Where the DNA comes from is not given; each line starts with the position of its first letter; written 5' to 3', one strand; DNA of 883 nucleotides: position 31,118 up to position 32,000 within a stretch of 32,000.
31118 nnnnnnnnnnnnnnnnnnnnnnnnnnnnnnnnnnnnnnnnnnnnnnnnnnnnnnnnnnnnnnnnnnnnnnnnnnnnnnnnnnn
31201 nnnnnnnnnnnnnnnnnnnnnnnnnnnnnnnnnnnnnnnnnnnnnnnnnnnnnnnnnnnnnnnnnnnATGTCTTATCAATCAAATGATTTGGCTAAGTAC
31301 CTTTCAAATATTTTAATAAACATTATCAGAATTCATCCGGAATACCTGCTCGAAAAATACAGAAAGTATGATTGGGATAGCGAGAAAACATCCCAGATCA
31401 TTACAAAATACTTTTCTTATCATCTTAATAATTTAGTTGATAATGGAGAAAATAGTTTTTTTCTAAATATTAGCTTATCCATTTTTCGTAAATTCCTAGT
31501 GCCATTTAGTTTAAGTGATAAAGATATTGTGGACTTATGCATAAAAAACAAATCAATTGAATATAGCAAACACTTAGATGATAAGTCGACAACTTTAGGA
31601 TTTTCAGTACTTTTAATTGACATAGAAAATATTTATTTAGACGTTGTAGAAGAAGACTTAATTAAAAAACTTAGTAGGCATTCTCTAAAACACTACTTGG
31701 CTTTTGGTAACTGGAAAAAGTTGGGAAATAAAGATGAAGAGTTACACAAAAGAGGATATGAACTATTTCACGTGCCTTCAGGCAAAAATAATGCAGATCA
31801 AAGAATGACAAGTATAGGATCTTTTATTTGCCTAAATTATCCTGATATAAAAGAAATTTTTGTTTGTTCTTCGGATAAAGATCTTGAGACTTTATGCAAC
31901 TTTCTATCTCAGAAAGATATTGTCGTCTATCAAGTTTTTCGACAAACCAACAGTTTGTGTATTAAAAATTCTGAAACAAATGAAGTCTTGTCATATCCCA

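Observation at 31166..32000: Low-GC island starts at the ubiD start codon and carries an untracked NYN-nuclease ORF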

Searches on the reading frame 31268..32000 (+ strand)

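Call 4: search_protein_families(library=pfam, proteins=[window:31268-32000:+], max_evalue=10)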
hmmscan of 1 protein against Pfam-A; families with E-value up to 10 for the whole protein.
window:31268-32000:+ (244 aa): 2 families
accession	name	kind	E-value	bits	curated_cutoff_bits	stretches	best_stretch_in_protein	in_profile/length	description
PF01936.24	NYN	-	7.4e-08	33.5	24.2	1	115-224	4-124/145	NYN domain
PF18475.7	PIN7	-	0.028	15.5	34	1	116-215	1-101/103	PIN domain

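Call 5: search_protein_families(library=ncbifam, proteins=[window:31268-32000:+], max_evalue=10)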
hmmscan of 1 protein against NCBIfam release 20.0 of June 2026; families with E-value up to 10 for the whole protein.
window:31268-32000:+ (244 aa): 0 families

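Call 8: find_homologous_proteins(query=window:31268-32000:+)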
Query window:31268-32000:+: 522 candidates shared short words with the query, none scored E <= 0.001.

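Call 10: search_dna_similar(query=window:31268-32000:+, collection=plasmids, mode=protein, max_evalue=0.01)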
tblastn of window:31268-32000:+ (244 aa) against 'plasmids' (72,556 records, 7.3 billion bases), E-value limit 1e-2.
Records with a match: 1; places in all: 1; records where one place covers at least 80% of the query: 0.
Best place of each record, by identity: <60% 1.
By first word of the organism name: Brasilonema 1.
By predicted mobility (MOB-suite, as given by PLSDB): non-mobilizable 1.
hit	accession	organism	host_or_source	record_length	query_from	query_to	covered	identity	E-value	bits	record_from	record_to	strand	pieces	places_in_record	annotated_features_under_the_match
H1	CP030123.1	Brasilonema octagenarum UFV-E1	Eucalyptus grandis,mixed culture,leaves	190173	112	243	54%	37.1%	8e-21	98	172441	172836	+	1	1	none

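Call 11: search_dna_similar(query=window:31268-32000:+, collection=phages, mode=protein, max_evalue=0.01)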
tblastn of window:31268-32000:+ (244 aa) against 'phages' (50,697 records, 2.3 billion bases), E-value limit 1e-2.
No match.

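Call 12: get_annotated_region(hit=H1, flank=8000)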
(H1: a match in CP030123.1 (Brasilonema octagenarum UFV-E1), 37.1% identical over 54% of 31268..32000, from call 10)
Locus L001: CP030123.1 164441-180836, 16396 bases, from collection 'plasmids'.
description: Brasilonema octagenarum UFV-E1 plasmid pBOCT2, complete sequence
organism: Brasilonema octagenarum UFV-E1 (NCBI taxid 417106)
taxonomy: Bacteria; Cyanobacteriota; Cyanophyceae; Nostocales; Scytonemataceae; Brasilonema; Brasilonema octagenarum; Brasilonema octagenarum UFV-E1
host: -; source: Eucalyptus grandis,mixed culture,leaves; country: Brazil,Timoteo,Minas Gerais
typing (MOB-suite, as given by PLSDB): non-mobilizable; mating-pair formation MPF_T
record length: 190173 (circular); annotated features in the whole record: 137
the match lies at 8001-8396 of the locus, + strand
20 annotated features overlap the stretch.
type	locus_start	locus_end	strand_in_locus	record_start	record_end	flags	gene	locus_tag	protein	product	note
CDS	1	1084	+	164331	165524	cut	-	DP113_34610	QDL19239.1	hypothetical protein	-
CDS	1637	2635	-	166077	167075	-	-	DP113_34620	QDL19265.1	hypothetical protein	-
CDS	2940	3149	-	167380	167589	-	-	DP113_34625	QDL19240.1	hypothetical protein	-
CDS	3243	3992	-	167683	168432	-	-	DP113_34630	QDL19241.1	hypothetical protein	-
CDS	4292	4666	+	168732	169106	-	-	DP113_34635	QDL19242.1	hypothetical protein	-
CDS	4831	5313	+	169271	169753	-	-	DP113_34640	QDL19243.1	hypothetical protein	-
CDS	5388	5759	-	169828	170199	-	-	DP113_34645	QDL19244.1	hypothetical protein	-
CDS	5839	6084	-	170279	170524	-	-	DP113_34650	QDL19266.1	Pb-reticulocyte-binding protein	-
CDS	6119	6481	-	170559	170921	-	-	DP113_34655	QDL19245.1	hypothetical protein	-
CDS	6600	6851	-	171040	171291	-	-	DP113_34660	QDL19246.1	hypothetical protein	-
CDS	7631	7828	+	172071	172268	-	-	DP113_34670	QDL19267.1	hypothetical protein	-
CDS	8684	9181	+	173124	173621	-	-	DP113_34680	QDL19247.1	helix-turn-helix domain-containing protein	-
CDS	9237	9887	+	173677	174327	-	-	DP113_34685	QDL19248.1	IS630 family transposase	-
CDS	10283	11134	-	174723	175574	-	-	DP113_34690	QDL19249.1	hypothetical protein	-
CDS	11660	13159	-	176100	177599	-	-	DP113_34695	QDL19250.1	hypothetical protein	-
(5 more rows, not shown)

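Call 18: search_protein_families(library=padloc, proteins=[window:31268-32000:+], max_evalue=1)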
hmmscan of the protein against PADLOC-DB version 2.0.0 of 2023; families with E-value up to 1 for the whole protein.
window:31268-32000:+ (244 aa): 0 families

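Call 27: search_protein_families(library=pfam, alignment_id=A1, max_evalue=0.1)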
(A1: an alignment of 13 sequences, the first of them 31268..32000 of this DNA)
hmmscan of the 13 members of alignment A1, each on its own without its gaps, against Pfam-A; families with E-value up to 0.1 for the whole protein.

A. member 1, window:31268-32000:+ (244 aa): 2 families
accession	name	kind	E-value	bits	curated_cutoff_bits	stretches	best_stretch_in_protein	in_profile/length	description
PF01936.24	NYN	-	7.4e-08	33.5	24.2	1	115-224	4-124/145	NYN domain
PF18475.7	PIN7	-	0.028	15.5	34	1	116-215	1-101/103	PIN domain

B. families by the number of members that match (of 13 scanned): 14 families
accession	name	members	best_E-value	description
PF01936.24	NYN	13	1.1e-11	NYN domain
PF03811.18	Zn_ribbon_InsA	5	0.0011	InsA N-terminal domain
PF08271.17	Zn_Ribbon_TF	4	7e-05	TFIIB zinc-binding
PF12872.13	OST-HTH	3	0.00033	OST-HTH/LOTUS domain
PF08274.17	Zn_Ribbon_YjdM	3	0.0046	PhnA Zinc-Ribbon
PF18475.7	PIN7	2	0.0016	PIN domain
PF12760.12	Zn_ribbon_IS1595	1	0.01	Transposase zinc-ribbon domain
PF09723.15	Zn_ribbon_8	1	0.013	Zinc ribbon domain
PF24356.1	WH_PARP12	1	0.052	PARP12 winged helix domain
PF09111.16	SLIDE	1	0.054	SLIDE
PF15937.10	PrlF_antitoxin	1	0.071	prlF antitoxin for toxin YhaV_toxin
PF05649.18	Peptidase_M13_N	1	0.071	Peptidase family M13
PF20161.5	VpsR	1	0.074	VpsR domain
PF13408.12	Zn_ribbon_recom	1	0.094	Recombinase zinc beta ribbon domain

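Call 28: find_homologous_proteins(query=A1, max_evalue=0.00001)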
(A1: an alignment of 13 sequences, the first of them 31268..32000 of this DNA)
Query A1 (13 sequences) (244 aa, profile of the alignment): 667 proteins with E <= 0.00001 among 8000 candidates; the best 120 are listed.
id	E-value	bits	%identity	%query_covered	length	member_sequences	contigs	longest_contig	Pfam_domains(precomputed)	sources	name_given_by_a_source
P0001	3.3e-162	558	32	98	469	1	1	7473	-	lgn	-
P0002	2.7e-161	555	41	55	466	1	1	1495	PF01936.25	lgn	-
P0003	1.3e-160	553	34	96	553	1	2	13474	PF01936.25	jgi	jgi:L-rhamnose mutarotase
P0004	2.4e-160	552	28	97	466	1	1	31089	PF01936.25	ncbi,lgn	-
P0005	5.1e-160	551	31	93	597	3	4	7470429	PF12872.14,PF01936.25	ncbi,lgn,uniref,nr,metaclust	ncbi:NYN domain-containing protein [Allocoleopsis franciscana]|uniref:HTH OST-type domain-containing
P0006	3.5e-159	549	31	99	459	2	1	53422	PF01936.25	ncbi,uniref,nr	ncbi:MAG: NYN domain-containing protein [Microcoleus sp. PH2017_16_JOR_D_A]|uniref:NYN domain-contai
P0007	7.0e-159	548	32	97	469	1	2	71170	-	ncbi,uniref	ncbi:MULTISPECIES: NYN domain-containing protein [unclassified Microcoleus]|uniref:NYN domain-contai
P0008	1.0e-158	547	31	97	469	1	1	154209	-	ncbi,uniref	ncbi:NYN domain-containing protein [Microcoleus sp. AT3-A2]|uniref:NYN domain-containing protein n=1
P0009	1.1e-158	547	33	95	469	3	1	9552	PF01936.25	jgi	jgi:hypothetical protein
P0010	2.1e-158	546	32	97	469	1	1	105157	-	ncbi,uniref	ncbi:NYN domain-containing protein [Microcoleus sp. B4-C1]|uniref:NYN domain-containing protein n=1 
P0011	2.3e-158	546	31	95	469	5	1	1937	-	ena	-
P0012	2.4e-158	546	31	97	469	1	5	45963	-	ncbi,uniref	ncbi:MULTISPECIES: NYN domain-containing protein [unclassified Microcoleus]|uniref:NYN domain-contai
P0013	2.8e-158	546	32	97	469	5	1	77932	-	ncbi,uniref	ncbi:NYN domain-containing protein [Microcoleus sp. D3_18_C4]|uniref:NYN domain-containing protein n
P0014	3.3e-158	545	31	97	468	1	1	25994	-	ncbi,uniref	ncbi:NYN domain-containing protein [Microcoleus vaginatus]|uniref:NYN domain-containing protein n=1 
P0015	3.7e-158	545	30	97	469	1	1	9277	-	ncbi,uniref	ncbi:NYN domain-containing protein [Microcoleus sp. S13_C5]|uniref:NYN domain-containing protein n=1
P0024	7.1e-158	544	30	97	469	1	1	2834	PF12872.14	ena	-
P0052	1.3e-156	540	30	97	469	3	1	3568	PF01936.25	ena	-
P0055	1.6e-156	540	35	89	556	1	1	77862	PF01936.25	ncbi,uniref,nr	ncbi:NYN domain-containing protein [Anabaena sp. UHCC 0451]|uniref:NYN domain-containing protein n=1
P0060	2.3e-156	539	32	97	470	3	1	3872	PF01936.25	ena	-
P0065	4.3e-156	538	33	97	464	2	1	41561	PF01936.25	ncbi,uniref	ncbi:NYN domain-containing protein [Microcoleus sp. N9_A1]|uniref:NYN domain-containing protein n=1 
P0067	5.1e-156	538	41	54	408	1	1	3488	PF01936.25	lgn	-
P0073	1.5e-155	537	33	94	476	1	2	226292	PF01936.25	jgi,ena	jgi:O6-methylguanine-DNA--protein-cysteine methyltransferase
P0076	9.2e-155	534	32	98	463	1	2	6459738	-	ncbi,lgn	ncbi:MAG: NYN domain-containing protein [Microcoleus sp.]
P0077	9.7e-155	534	29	97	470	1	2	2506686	-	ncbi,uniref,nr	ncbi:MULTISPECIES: NYN domain-containing protein [Kamptonema]|uniref:NYN domain-containing protein n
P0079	1.2e-154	534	32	95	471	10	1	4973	PF01936.25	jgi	jgi:hypothetical protein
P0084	2.2e-154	533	32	97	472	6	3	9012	PF01936.25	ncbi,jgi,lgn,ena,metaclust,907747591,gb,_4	metaclust:\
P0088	3.2e-154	532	31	92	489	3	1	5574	PF01936.25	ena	-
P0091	4.5e-154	532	30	97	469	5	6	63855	-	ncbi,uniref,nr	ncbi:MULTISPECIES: NYN domain-containing protein [Okeania]|uniref:NYN domain-containing protein n=1 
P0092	5.6e-154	531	31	99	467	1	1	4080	PF01936.25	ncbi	ncbi:MAG: NYN domain-containing protein [Microcoleus sp.]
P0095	1.2e-153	530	32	96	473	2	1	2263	PF01936.25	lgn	-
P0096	1.9e-153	530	39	60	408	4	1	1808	PF01936.25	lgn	-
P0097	2.5e-153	529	43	55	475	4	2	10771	PF01936.25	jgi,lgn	-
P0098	3.5e-153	529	31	98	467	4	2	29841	PF01936.25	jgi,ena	jgi:hypothetical protein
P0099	5.4e-153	528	43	55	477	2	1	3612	PF12872.14,PF01936.25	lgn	-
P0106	4.6e-152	525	32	98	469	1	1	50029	PF01936.25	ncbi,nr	ncbi:MAG: NYN domain-containing protein [Richelia sp. CSU_2_1]|nr:NYN domain-containing protein [Ric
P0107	7.1e-152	524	32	98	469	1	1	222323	PF01936.25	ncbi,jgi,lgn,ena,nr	ncbi:MAG: NYN domain-containing protein [Oscillatoriaceae cyanobacterium Prado104]|jgi:hypothetical 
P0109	1.4e-151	524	32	96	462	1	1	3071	PF01936.25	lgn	-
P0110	2.0e-151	523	32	96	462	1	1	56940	PF01936.25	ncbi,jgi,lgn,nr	ncbi:MAG: hypothetical protein KME31_21300 [Tolypothrix carrinoi HA7290-LM1]|jgi:uncharacterized ubi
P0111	2.0e-151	523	32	98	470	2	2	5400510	PF01936.25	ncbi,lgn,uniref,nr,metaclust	ncbi:NYN domain-containing protein [Scytonema hofmannii FACHB-248]|uniref:NYN domain-containing prot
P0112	2.1e-151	523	42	54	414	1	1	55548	PF01936.25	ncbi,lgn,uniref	ncbi:NYN domain-containing protein [Aerosakkonemataceae cyanobacterium BLCC-F50]|uniref:NYN domain-c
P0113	2.2e-151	523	32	96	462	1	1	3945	PF01936.25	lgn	-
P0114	2.6e-151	523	32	96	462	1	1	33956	PF01936.25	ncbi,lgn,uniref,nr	ncbi:NYN domain-containing protein [Hassallia byssoidea VB512170]|uniref:NYN domain-containing prote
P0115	4.2e-151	522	29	95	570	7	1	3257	PF12872.14,PF01936.25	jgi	jgi:hypothetical protein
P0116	5.1e-151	522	44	53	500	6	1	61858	PF01936.25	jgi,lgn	-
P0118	3.5e-150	519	31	95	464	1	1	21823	PF01936.25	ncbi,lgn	-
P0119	3.6e-150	519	43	54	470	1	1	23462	PF01936.25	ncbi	ncbi:MAG: NYN domain-containing protein [Limnospira sp.]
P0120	4.6e-150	518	31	97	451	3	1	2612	PF01936.25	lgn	-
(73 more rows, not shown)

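Call 29: search_solved_structures(query=A1, max_evalue=1, show_alignments=2)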
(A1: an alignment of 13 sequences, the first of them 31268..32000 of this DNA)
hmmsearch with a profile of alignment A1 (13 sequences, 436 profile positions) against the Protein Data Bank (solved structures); distinct sequences matched with E-value up to 1: 2.
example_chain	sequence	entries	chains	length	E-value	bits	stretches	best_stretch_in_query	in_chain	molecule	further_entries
4mkm_A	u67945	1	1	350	0.15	14.1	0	287-350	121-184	Putative surface anchored protein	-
8q82_A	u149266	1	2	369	0.76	11.8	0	185-215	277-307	Photorhabdus luminescens subsp. laumondii TTO1 complete genome segment 3/17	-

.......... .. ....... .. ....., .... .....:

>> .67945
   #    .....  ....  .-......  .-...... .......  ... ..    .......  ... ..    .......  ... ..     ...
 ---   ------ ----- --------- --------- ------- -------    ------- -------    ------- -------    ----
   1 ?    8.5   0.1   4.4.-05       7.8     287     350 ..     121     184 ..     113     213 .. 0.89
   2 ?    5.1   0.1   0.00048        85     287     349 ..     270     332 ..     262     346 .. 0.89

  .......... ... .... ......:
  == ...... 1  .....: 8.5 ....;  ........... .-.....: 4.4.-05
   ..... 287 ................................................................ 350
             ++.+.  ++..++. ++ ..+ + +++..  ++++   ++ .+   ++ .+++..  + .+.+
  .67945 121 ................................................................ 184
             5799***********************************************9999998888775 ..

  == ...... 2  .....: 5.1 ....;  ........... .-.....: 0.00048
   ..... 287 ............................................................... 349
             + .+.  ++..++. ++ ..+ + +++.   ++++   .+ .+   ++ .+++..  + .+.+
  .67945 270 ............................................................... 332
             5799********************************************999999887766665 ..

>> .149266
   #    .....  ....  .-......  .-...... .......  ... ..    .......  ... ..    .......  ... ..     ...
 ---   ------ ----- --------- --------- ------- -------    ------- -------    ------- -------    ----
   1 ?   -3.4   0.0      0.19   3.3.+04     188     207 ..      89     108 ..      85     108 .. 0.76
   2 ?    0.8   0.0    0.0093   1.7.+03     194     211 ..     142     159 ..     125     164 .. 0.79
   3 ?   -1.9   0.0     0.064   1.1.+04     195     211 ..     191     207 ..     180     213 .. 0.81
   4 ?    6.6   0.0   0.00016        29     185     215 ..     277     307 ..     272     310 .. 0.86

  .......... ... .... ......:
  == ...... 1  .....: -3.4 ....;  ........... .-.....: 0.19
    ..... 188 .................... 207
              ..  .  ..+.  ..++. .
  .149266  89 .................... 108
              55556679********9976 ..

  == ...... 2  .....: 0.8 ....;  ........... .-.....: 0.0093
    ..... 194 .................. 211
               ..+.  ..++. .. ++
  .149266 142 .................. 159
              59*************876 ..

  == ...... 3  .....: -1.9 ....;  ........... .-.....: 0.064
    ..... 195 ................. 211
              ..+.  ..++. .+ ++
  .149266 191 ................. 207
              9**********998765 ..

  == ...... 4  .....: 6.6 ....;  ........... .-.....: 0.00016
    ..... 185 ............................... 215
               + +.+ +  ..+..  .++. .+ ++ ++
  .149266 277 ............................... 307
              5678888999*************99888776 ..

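Call 30: find_encoding_contigs(protein=P0005, flank=6000, max_places=2)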
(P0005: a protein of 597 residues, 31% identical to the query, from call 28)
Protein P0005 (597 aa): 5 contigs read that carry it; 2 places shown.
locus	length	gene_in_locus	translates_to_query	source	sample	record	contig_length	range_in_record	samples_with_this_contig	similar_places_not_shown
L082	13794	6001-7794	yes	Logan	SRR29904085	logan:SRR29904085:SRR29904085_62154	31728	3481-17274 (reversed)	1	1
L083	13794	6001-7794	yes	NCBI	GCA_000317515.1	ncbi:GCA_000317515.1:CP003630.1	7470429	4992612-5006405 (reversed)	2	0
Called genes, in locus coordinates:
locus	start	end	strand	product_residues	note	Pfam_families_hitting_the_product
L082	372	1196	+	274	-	PF00106:adh_short, PF08659:KR, PF13561:adh_short_C2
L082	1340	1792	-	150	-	-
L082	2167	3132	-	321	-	PF25539:Bestrophin_2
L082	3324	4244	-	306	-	PF25539:Bestrophin_2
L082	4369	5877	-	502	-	PF20695:UbiD_N, PF01977:UbiD, PF20696:UbiD_C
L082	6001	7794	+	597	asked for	PF01936:NYN (weak), PF12872:OST-HTH (faint)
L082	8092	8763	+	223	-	PF01618:MotA_ExbB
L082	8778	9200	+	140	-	PF02472:ExbD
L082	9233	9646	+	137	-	PF02472:ExbD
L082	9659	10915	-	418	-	-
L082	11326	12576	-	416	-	-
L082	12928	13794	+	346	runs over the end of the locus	PF12849:PBP_like_2, PF01547:SBP_bac_1, PF12727:PBP_like (faint)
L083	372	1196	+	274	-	PF00106:adh_short, PF08659:KR, PF13561:adh_short_C2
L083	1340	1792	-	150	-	-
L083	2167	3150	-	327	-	PF25539:Bestrophin_2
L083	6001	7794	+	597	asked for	PF01936:NYN (weak), PF12872:OST-HTH (faint)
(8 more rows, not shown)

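Call 31: find_encoding_contigs(protein=P0077, flank=6000, max_places=2)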
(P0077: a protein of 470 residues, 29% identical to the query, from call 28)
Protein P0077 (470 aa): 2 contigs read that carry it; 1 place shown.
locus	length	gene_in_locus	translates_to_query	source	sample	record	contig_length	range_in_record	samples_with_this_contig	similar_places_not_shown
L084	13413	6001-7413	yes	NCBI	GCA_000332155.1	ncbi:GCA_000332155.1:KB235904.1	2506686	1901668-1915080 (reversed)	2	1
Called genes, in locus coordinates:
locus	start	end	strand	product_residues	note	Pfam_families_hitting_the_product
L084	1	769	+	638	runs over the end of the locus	PF00528:BPD_transp_1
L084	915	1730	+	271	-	PF02463:SMC_N (weak), PF00005:ABC_tran, PF13304:AAA_21 (faint)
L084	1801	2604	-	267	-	PF00005:ABC_tran, PF02463:SMC_N (faint), PF13401:AAA_22 (weak), PF13304:AAA_21 (weak)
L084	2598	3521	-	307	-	PF00528:BPD_transp_1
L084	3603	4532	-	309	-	PF00528:BPD_transp_1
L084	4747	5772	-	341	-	PF12849:PBP_like_2, PF01547:SBP_bac_1, PF12727:PBP_like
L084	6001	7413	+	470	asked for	-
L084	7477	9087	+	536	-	PF01936:NYN (weak)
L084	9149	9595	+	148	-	PF00106:adh_short, PF08659:KR, PF01370:Epimerase, PF03435:Sacchrp_dh_NADP, PF13460:NAD_binding_10 (weak), PF13561:adh_short_C2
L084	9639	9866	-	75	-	-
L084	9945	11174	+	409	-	PF13468:Glyoxalase_3 (faint), PF14696:Glyoxalase_5, PF00903:Glyoxalase, PF13669:Glyoxalase_4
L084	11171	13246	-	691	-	PF00989:PAS (weak), PF13426:PAS_9 (weak), PF01590:GAF (weak), PF13185:GAF_2, PF00990:GGDEF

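Call 32: find_encoding_contigs(protein=P0111, flank=6000, max_places=2)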
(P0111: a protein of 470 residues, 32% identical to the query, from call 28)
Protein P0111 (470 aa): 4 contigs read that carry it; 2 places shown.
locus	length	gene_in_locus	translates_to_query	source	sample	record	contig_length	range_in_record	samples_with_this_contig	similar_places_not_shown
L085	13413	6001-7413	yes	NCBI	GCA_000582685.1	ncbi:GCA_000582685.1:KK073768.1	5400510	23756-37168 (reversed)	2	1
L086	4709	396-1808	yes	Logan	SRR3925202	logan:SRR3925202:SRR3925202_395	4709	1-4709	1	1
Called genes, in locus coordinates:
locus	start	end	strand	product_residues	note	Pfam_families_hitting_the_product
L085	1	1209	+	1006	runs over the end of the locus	PF00027:cNMP_binding, PF03412:Peptidase_C39, PF02463:SMC_N (faint), PF00664:ABC_membrane, PF00005:ABC_tran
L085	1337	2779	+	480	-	PF25917:BSH_RND (weak), PF25973:BSH_CzcB (faint), PF25984:BSH_YknX (faint), PF25994:HH_AprE, PF26002:Beta-barrel_AprE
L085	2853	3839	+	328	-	PF01636:APH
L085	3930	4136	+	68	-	-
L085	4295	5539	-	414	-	-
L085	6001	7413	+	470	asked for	PF01936:NYN (weak)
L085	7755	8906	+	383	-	PF00903:Glyoxalase, PF13669:Glyoxalase_4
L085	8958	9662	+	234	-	PF00702:Hydrolase, PF12710:HAD (faint), PF13419:HAD_2, PF13242:Hydrolase_like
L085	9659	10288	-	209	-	PF11833:CPP1-like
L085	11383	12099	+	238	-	PF00072:Response_reg, PF00486:Trans_reg_C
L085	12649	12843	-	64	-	PF10929:DUF2811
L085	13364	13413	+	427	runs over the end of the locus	PF07690:MFS_1, PF00083:Sugar_tr, PF12832:MFS_1_like, PF05977:MFS_3, PF07690:MFS_1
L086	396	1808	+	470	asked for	PF01936:NYN (weak)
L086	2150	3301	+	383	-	PF00903:Glyoxalase, PF13669:Glyoxalase_4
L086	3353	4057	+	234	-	PF00702:Hydrolase, PF12710:HAD (faint), PF13419:HAD_2, PF13242:Hydrolase_like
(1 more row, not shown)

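Call 33: find_encoding_contigs(protein=P0055, flank=6000, max_places=2)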
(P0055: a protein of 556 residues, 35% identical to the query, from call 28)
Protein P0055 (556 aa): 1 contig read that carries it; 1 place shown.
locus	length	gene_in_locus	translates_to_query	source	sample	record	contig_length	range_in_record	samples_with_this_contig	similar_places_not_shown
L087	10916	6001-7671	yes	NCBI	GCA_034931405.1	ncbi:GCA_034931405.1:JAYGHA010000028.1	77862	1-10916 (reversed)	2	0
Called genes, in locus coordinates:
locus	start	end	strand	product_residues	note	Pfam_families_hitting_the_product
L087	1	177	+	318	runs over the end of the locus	-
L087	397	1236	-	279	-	PF03441:FAD_binding_7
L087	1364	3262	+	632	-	PF00305:Lipoxygenase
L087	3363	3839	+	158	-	PF00578:AhpC-TSA, PF08534:Redoxin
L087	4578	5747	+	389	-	PF00266:Aminotran_5, PF01212:Beta_elim_lyase (weak)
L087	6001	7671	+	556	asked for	PF01936:NYN (weak)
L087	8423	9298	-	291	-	PF01435:Peptidase_M48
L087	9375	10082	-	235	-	PF01427:Peptidase_M15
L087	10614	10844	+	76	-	-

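Call 35: find_encoding_contigs(protein=P0076, flank=6000, max_places=1)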
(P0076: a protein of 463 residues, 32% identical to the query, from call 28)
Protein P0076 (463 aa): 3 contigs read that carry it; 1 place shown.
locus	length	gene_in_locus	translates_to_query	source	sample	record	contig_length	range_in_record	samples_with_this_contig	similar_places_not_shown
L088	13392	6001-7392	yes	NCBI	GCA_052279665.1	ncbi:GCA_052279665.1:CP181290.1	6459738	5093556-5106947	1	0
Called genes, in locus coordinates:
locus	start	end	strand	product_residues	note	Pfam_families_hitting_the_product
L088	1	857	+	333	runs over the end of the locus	PF00528:BPD_transp_1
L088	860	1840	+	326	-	PF00528:BPD_transp_1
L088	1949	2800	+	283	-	PF02463:SMC_N, PF00005:ABC_tran, PF13304:AAA_21 (faint)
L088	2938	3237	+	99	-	-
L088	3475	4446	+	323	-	PF01548:DEDD_Tnp_IS110, PF02371:Transposase_20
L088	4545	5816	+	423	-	PF00324:AA_permease, PF13520:AA_permease_2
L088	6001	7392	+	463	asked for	-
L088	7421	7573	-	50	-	-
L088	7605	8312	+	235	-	PF00106:adh_short, PF01370:Epimerase (weak), PF03435:Sacchrp_dh_NADP, PF08659:KR, PF13561:adh_short_C2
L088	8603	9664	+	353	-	PF13468:Glyoxalase_3 (faint), PF14696:Glyoxalase_5 (weak), PF00903:Glyoxalase, PF13669:Glyoxalase_4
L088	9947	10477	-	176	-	PF00583:Acetyltransf_1, PF13673:Acetyltransf_10, PF13508:Acetyltransf_7, PF08445:FR47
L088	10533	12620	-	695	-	PF08448:PAS_4 (faint), PF00989:PAS (weak), PF13426:PAS_9 (weak), PF01590:GAF (weak), PF13185:GAF_2, PF00990:GGDEF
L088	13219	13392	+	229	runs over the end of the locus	PF00702:Hydrolase, PF13419:HAD_2, PF13242:Hydrolase_like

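Call 36: find_encoding_contigs(protein=P0091, flank=6000, max_places=1)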
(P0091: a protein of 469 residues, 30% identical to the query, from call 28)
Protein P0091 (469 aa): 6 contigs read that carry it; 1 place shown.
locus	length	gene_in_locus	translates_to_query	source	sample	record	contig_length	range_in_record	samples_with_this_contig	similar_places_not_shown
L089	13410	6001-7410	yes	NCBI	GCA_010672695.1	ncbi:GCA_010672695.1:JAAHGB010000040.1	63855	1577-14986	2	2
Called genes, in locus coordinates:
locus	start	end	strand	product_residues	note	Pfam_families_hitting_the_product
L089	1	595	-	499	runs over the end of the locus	PF00890:FAD_binding_2 (faint), PF00996:GDI (faint), PF01266:DAO (faint), PF01593:Amino_oxidase, PF03486:HI0933_like (faint), PF13450:NAD_binding_8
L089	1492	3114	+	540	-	-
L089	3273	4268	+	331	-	-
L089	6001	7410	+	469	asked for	-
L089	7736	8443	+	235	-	PF00106:adh_short, PF01370:Epimerase (weak), PF03435:Sacchrp_dh_NADP, PF08659:KR, PF13460:NAD_binding_10 (weak), PF13561:adh_short_C2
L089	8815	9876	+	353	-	PF13468:Glyoxalase_3, PF13669:Glyoxalase_4 (weak), PF14696:Glyoxalase_5, PF00903:Glyoxalase, PF13669:Glyoxalase_4 (weak)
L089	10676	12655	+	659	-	PF04151:PPC, PF03098:An_peroxidase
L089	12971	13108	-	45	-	-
